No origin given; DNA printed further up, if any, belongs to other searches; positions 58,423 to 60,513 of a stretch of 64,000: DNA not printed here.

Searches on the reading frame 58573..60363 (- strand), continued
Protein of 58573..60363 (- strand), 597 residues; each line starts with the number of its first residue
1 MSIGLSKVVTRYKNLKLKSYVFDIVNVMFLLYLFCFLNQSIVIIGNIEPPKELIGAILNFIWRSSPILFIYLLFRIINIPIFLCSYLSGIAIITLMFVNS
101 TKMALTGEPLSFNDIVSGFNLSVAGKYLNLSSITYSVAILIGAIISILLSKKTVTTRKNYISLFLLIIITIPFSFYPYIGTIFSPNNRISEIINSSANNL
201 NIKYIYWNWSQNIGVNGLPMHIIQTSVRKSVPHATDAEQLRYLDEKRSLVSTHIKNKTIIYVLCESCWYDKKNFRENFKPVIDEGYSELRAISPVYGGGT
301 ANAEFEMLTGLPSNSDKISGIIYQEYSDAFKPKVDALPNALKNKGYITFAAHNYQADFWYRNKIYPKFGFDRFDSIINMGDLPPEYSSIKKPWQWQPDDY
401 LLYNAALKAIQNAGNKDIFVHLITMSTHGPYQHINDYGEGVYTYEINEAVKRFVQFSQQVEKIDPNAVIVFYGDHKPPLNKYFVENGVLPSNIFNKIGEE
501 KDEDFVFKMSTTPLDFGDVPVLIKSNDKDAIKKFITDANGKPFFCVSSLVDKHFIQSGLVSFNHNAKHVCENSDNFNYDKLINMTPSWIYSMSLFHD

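Call 12: search_dna_similar(query=window:58573-60363:-, collection=phages, mode=protein, max_rows=20)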
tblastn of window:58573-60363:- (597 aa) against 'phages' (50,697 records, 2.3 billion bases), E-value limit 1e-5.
Records with a match: 22; places in all: 22; records where one place covers at least 80% of the query: 0.
Best place of each record, by identity: <60% 22.
By first word of the organism name: Bacteriophage 10; Listeria 8; Enterococcus 2; Acinetobacter 2.
By host as written in the record: - 12; Listeria monocytogenes 8; Enterococcus faecalis 2.
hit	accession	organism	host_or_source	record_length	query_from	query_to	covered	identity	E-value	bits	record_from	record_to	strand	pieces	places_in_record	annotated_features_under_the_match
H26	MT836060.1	Bacteriophage sp.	human fecal samples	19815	68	483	70%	25.3%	5e-16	88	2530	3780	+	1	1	record has no annotation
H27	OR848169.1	Listeria phage LM 4-14-1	Listeria monocytogenes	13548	78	477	67%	24.5%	2e-13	79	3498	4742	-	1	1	record has no annotation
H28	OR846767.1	Listeria phage LM 4-11-1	Listeria monocytogenes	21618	78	477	67%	24.5%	3e-13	79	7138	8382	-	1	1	record has no annotation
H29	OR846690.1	Enterococcus phage Efs 1-1-1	Enterococcus faecalis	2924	81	479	67%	24.0%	5e-13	78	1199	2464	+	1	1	record has no annotation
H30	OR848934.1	Listeria phage LM 4-14-1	Listeria monocytogenes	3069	279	517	40%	30.0%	8e-13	77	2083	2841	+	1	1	record has no annotation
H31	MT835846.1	Bacteriophage sp.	human fecal samples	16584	225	505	47%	25.0%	2e-8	64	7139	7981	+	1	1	record has no annotation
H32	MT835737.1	Bacteriophage sp.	human fecal samples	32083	254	521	45%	26.0%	7e-16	87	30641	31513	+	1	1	record has no annotation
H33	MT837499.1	Bacteriophage sp.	human fecal samples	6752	236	479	41%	28.1%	1e-14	84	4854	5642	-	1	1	record has no annotation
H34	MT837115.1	Bacteriophage sp.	human fecal samples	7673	232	480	42%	27.2%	2e-11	73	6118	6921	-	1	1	record has no annotation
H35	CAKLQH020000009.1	Acinetobacter phage MD-2021a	not known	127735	254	487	39%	28.7%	1e-12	77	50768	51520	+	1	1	ltaS1: sulfatase family protein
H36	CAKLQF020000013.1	Acinetobacter phage MD-2021a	not known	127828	254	487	39%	28.7%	1e-12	77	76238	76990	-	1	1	ltaS1: sulfatase family protein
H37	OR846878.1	Listeria phage LM 4-11-1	Listeria monocytogenes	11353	279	479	34%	31.8%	9e-13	78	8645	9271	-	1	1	record has no annotation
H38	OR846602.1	Enterococcus phage Efs 1-1-1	Enterococcus faecalis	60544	255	481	38%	28.1%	8e-10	68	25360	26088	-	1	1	record has no annotation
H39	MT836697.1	Bacteriophage sp.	human fecal samples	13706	293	488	33%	31.9%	2e-14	83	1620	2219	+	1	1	record has no annotation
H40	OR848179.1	Listeria phage LM 4-14-1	Listeria monocytogenes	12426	255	475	37%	27.3%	3e-8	63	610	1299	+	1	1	record has no annotation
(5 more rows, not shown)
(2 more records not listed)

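Call 13: search_dna_similar(query=window:58573-60363:-, collection=plasmids, mode=protein, max_rows=20)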
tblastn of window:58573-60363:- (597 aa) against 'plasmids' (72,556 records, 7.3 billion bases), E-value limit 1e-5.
Records with a match: 25; places in all: 26; records where one place covers at least 80% of the query: 1.
Best place of each record, by identity: <60% 25.
By first word of the organism name: Sinorhizobium 4; Phyllobacterium 3; Listeria 3; Bacillus 2; Paenibacillus 1; Shinella 1; Streptococcus 1; Subdoligranulum 1; Lactobacillus 1; Acinetobacter 1; and 7 more.
By predicted mobility (MOB-suite, as given by PLSDB): non-mobilizable 21; mobilizable 3; conjugative 1.
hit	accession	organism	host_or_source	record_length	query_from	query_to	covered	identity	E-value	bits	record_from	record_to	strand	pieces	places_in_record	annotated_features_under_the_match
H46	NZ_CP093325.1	Bacillus sp. N5-665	whole organism,peat soil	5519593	15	514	84%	22.6%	1e-16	92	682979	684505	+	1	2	none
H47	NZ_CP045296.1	Paenibacillus cellulositrophicus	cell culture,Thai soil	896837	54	480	72%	25.6%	5e-19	99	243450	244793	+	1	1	alkaline phosphatase family protein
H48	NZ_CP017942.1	Phyllobacterium zundukense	Oxytropis triphylla,cell culture,root ...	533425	196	514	53%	26.5%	1e-19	101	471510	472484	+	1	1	LTA synthase family protein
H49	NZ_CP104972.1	Phyllobacterium zundukense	Vicia costata,cell culture,root nodule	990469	196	514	53%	26.5%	7e-19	99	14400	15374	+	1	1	LTA synthase family protein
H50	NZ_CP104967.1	Phyllobacterium sp. A18/5-2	Vicia costata,cell culture,root nodule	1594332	196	514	53%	25.6%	1e-17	95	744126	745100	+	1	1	none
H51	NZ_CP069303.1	Shinella sp. PSBB067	monoisolate,Minnesota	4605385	198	514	53%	25.4%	5e-18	96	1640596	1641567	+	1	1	none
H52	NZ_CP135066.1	Streptococcus suis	Homo sapiens,ascitic fluid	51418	189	483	49%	27.0%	1e-12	79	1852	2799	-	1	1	sulfatase-like hydrolase/transferase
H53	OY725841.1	Subdoligranulum variabile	-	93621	228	492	44%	25.5%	1e-8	66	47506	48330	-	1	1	record has no annotation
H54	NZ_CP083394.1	Lactobacillus crispatus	Homo sapiens,Whole organism,urine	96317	232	479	42%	26.2%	2e-7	62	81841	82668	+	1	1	LTA synthase family protein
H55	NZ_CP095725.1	Listeria innocua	Homo sapiens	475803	255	475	37%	28.2%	3e-8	65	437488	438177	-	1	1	LTA synthase family protein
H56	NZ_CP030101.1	Listeria monocytogenes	Environment,water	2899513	255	475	37%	27.3%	1e-7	63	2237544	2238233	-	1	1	none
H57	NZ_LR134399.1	Listeria monocytogenes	Homo sapiens,Vein blood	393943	255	475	37%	27.3%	1e-7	62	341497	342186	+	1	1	ltaP: lipoteichoic acid primase LtaP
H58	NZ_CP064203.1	Acinetobacter baumannii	Homo sapiens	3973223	292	487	33%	29.1%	2e-11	75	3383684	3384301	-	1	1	none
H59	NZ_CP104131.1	Sinorhizobium sp. K101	Phaseolus vulgaris,cell ...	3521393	292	514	32%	30.1%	9e-13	100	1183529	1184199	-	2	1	none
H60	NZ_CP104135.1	Sinorhizobium sp. C101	Phaseolus vulgaris,cell ...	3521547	292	514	32%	30.1%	1e-12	100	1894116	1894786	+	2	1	none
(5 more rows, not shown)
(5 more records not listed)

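Call 15: find_encoding_contigs(protein=P0004, flank=10000, max_places=2)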
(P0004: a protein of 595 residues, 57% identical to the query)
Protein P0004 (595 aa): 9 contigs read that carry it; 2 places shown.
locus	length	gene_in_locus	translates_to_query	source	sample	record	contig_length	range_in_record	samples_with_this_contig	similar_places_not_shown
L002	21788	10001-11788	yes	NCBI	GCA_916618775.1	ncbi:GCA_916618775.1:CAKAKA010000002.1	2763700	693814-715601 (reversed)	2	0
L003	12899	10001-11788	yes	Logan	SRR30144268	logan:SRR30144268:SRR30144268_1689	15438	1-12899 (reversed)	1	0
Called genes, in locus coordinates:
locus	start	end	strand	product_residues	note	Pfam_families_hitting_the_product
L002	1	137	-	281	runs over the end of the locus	PF00528:BPD_transp_1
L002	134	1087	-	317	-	PF00528:BPD_transp_1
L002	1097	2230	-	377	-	PF03193:RsgA_GTPase (faint), PF00005:ABC_tran, PF13304:AAA_21 (faint), PF08402:TOBE_2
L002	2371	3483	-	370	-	PF01547:SBP_bac_1, PF13416:SBP_bac_8, PF13531:SBP_bac_11 (weak), PF13343:SBP_bac_6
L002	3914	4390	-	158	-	PF10722:YbjN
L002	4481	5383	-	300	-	PF18030:Rimk_N, PF14397:ATPgrasp_ST (faint), PF02655:ATP-grasp_3, PF08443:RimK, PF02955:GSH-S_ATP, PF07478:Dala_Dala_lig_C (weak)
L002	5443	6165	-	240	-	PF00881:Nitroreductase, PF28600:Nitroreductase_C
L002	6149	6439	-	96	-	PF07214:DUF1418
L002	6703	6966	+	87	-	PF00462:Glutaredoxin, PF05768:Glrx-like (weak)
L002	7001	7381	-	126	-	PF11045:YbjM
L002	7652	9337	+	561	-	PF06826:Asp-Al_Ex, PF02080:TrkA_C, PF06826:Asp-Al_Ex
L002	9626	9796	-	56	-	PF04606:Ogr_Delta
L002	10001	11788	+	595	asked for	PF00884:Sulfatase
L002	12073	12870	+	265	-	PF00106:adh_short, PF08659:KR, PF13561:adh_short_C2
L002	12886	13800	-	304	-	PF00892:EamA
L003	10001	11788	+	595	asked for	PF00884:Sulfatase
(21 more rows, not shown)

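Call 16: find_encoding_contigs(protein=P0005, flank=10000, max_places=2)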
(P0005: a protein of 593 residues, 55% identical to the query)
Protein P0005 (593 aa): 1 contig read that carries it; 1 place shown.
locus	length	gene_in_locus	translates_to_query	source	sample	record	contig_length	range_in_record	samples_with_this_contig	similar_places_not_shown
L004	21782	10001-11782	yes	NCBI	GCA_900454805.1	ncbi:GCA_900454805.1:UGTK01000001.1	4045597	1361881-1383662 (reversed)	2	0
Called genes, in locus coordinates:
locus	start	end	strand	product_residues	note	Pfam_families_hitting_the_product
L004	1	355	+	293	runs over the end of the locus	PF05425:CopD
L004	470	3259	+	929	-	PF02738:MoCoBD_1, PF20256:MoCoBD_2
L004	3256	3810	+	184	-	PF00111:Fer2 (faint), PF10418:DHODB_Fe-S_bind (faint), PF01799:Fer2_2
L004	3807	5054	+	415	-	PF00034:Cytochrom_C, PF13442:Cytochrome_CBB3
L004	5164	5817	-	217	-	PF13532:2OG-FeII_Oxy_2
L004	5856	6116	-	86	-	PF03891:DUF333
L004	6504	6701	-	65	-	PF06004:DUF903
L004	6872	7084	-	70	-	PF00313:CSD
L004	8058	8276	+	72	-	-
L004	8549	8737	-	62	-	-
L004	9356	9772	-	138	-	-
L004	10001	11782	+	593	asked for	PF00884:Sulfatase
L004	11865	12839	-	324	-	PF01757:Acyl_transf_3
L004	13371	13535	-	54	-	PF23499:YnfU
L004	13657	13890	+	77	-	PF27475:YnaE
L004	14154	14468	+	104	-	PF04972:BON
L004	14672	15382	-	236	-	-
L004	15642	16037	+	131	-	-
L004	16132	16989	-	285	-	-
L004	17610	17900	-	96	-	PF00665:rve (faint)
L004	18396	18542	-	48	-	-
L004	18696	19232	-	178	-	-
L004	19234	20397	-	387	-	-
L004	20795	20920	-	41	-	-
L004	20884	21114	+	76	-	PF13619:KTSC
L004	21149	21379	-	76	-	PF03245:Phage_lysis (faint)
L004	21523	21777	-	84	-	-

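Call 17: find_encoding_contigs(protein=P0047, flank=10000, max_places=2)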
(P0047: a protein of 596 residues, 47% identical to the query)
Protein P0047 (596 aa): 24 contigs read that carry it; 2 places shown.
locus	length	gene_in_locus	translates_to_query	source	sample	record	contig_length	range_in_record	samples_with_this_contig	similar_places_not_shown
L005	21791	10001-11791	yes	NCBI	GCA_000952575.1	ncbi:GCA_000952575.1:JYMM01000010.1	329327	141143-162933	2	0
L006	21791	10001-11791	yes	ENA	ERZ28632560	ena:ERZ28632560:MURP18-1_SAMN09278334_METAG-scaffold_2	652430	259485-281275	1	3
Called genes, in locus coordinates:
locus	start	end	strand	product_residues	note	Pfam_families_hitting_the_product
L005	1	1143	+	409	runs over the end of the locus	-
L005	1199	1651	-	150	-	PF12840:HTH_20 (weak), PF13404:HTH_AsnC-type, PF13412:HTH_24, PF01037:AsnC_trans_reg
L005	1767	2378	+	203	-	PF01810:LysE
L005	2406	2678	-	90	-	PF00583:Acetyltransf_1 (weak), PF13508:Acetyltransf_7 (weak), PF14542:Acetyltransf_CG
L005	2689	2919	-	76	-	PF06902:Fer4_19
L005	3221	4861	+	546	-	PF17203:sCache_3_2, PF00989:PAS (faint), PF02518:HATPase_c, PF14501:HATPase_c_5 (faint)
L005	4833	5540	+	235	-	PF00072:Response_reg, PF20714:HTH_64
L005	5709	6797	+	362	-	PF13531:SBP_bac_11, PF01547:SBP_bac_1, PF13343:SBP_bac_6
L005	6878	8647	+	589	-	PF00528:BPD_transp_1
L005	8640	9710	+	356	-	PF00005:ABC_tran, PF13304:AAA_21 (faint)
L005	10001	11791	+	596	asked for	PF00884:Sulfatase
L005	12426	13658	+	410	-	PF20172:DUF6538 (weak), PF00589:Phage_integrase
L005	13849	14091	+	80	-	-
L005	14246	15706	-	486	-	PF00270:DEAD (faint), PF13384:HTH_23 (weak)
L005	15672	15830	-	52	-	-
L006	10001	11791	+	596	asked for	PF00884:Sulfatase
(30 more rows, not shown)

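Call 24: predict_structure(alignment_id=A1)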
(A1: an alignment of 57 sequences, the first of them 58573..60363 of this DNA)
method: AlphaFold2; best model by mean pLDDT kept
length: 597 residues; sequences in the alignment: 57
mean_pLDDT: 90.7   pTM: 0.88
mean pLDDT of the five models: 90.7, 90.3, 89.6, 89.3, 89.2
residues with pLDDT >= 90: 419; 70-90: 143; 50-70: 30; < 50: 5
segments of 3 or more residues with pLDDT < 50: 42-46
pLDDT, mean of each block of 10 residues (from residue 1): 67 74 92 82 52 85 94 95 94 89 85 77 74 90 92 88 95 93 89 90 86 90 90 94 90 83 97 97 98 91 97 92 89 96 96 94 97 96 94 94 98 96 95 93 97 98 97 96 95 88 86 95 97 97 97 95 94 78 94 92
secondary structure, 60 per line:
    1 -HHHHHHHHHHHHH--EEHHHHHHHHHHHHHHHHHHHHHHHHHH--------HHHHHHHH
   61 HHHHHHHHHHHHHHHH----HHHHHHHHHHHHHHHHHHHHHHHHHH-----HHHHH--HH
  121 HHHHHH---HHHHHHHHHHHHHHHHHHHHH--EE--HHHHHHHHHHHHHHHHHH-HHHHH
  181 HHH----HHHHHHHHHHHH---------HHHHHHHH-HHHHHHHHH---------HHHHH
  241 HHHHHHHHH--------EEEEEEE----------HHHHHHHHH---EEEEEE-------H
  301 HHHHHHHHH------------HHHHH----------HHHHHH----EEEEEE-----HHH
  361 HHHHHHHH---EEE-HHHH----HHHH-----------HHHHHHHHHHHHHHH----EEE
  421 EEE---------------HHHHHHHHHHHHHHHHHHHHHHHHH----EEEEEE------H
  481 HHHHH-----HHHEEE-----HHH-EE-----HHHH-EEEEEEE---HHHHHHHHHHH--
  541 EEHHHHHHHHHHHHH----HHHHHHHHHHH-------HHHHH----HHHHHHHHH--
elements in order: H2-14 H19-44 H53-76 H81-106 H112-116 H119-126 H130-150 H157-174 H176-183 H188-199 H209-216 H218-226 H236-249 E258-264 H275-283 E287-292 H300-309 H322-326 H337-342 E347-352 H358-368 E372-374 H376-379 H384-387 H399-413 E418-423 H439-463 E468-473 H480-485 E494-496 H513-516 E518-524 H528-538 H543-555 H560-570 H578-582 H587-595

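Call 29: fold_search(model_id=the predicted structure, library=pdb)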
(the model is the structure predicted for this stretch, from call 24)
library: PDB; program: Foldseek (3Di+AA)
matches with E <= 10: 742; with E <= 0.001: 239
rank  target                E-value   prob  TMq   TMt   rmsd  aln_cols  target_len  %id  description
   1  4uop_B                1.5e-13  1.00  0.36  0.51   7.3       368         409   18  Crystal structure of the lipoteichoic acid synthase LtaP from Listeria monocytogenes (released 2014-08-27)
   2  4uop_A                2.2e-13  1.00  0.37  0.53   6.8       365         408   19  Crystal structure of the lipoteichoic acid synthase LtaP from Listeria monocytogenes (released 2014-08-27)
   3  6dgm_B                2.9e-12  1.00  0.39  0.57   7.3       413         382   18  Streptococcus pyogenes phosphoglycerol transferase GacH in complex with sn-glycerol-1-phosphate (released 2018-06-06)
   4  6dgm_A                5.3e-12  1.00  0.38  0.55   7.7       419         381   18  Streptococcus pyogenes phosphoglycerol transferase GacH in complex with sn-glycerol-1-phosphate (released 2018-06-06)
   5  5u9z_A                8.7e-12  1.00  0.38  0.56   7.1       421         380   18  Phosphoglycerol transferase GacH from Streptococcus pyogenes (released 2017-12-20)
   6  9nww_B                1.1e-11  1.00  0.38  0.42  14.3       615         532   13  Single-particle cryo-EM structure of the first variant of mobilized colistin resistance (MCR-1) in its ligand-bound st (released 2025-12-17)
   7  3lxq_B                2.7e-10  1.00  0.34  0.48   7.6       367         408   15  The Crystal Structure of a Protein in the Alkaline Phosphatase Superfamily from Vibrio parahaemolyticus to 1.95A (released 2010-03-09)
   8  3lxq_A                3.3e-10  1.00  0.34  0.48   6.9       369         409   15  The Crystal Structure of a Protein in the Alkaline Phosphatase Superfamily from Vibrio parahaemolyticus to 1.95A (released 2010-03-09)
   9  2w8d_A                3.8e-10  1.00  0.35  0.48   6.9       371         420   17  Distinct and essential morphogenic functions for wall- and lipo- teichoic acids in Bacillus subtilis (released 2009-03-03)
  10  2w5r                  7.4e-10  1.00  0.37  0.51   6.5       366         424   18  Structure-based mechanism of lipoteichoic acid synthesis by Staphylococcus aureus LtaS. (released 2009-02-03)
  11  2w8d_B                1.4e-09  1.00  0.35  0.48   6.7       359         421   18  Distinct and essential morphogenic functions for wall- and lipo- teichoic acids in Bacillus subtilis (released 2009-03-03)
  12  2w5q                  2.0e-09  1.00  0.38  0.52   6.3       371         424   18  Structure-based mechanism of lipoteichoic acid synthesis by Staphylococcus aureus LtaS. (released 2009-02-03)
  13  4uoo_A                3.1e-09  1.00  0.35  0.50   6.0       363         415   15  Structure of lipoteichoic acid synthase LtaS from Listeria monocytogenes (released 2014-08-27)
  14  4uor_A                3.8e-09  1.00  0.37  0.50   6.2       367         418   16  Structure of lipoteichoic acid synthase LtaS from Listeria monocytogenes in complex with glycerol phosphate (released 2014-08-27)
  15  4uor_J                5.1e-09  1.00  0.36  0.50   6.3       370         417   16  Structure of lipoteichoic acid synthase LtaS from Listeria monocytogenes in complex with glycerol phosphate (released 2014-08-27)
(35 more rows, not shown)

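Call 38: find_related_loci(query=A1, collection=viral_contigs, flank=10000)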
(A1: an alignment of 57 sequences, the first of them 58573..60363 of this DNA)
Query A1 (597 aa) in viral_contigs; peptide patterns used: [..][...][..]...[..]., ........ (x = any residue, [..] = any of these).
36 stretches matched a pattern; 4 encode a relative of the query (tblastn E <= 1e-3); 4 distinct loci.
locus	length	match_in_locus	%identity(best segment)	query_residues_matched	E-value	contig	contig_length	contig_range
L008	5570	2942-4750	46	1-597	0e+0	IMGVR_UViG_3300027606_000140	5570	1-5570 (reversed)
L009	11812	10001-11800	45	4-597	1e-178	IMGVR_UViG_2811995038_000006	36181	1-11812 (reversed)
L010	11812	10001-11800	45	4-597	3e-178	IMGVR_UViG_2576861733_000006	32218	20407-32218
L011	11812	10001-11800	45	4-597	7e-179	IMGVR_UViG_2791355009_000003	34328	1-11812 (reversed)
